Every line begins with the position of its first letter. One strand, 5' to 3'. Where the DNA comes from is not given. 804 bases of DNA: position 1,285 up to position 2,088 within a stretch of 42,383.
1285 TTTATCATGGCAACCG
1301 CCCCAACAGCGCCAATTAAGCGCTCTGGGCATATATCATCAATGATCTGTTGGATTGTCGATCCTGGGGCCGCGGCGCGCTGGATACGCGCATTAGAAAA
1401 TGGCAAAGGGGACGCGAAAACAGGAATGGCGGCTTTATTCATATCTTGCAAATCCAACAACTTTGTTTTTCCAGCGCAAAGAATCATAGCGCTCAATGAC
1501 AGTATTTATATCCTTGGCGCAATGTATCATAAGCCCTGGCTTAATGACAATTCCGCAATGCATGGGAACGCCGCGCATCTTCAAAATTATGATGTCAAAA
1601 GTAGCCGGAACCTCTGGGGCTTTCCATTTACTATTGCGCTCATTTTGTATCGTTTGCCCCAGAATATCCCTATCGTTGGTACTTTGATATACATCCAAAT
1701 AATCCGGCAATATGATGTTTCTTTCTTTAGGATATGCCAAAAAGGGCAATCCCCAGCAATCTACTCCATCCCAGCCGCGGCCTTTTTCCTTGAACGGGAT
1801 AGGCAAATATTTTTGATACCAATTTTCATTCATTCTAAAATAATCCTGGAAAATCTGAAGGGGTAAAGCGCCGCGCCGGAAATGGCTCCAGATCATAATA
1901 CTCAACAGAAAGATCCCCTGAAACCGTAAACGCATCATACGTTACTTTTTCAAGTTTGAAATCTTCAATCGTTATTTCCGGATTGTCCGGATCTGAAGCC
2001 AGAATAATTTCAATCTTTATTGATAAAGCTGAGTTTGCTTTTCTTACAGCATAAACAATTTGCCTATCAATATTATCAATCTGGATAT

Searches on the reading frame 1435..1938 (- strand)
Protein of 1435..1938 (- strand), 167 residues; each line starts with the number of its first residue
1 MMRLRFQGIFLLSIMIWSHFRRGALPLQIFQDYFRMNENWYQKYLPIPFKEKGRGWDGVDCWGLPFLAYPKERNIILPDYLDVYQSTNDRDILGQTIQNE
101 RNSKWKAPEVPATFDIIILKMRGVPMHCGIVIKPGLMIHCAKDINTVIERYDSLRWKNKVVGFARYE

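Call 111: search_protein_families(library=pfam, proteins=[window:1435-1938:-], max_evalue=0.001)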
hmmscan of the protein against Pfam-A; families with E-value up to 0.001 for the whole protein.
window:1435-1938:- (167 aa): 1 family
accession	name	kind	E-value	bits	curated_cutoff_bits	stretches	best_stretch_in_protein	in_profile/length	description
PF00877.26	NLPC_P60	-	1.6e-07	31.7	23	1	51-164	6-104/105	NlpC/P60 family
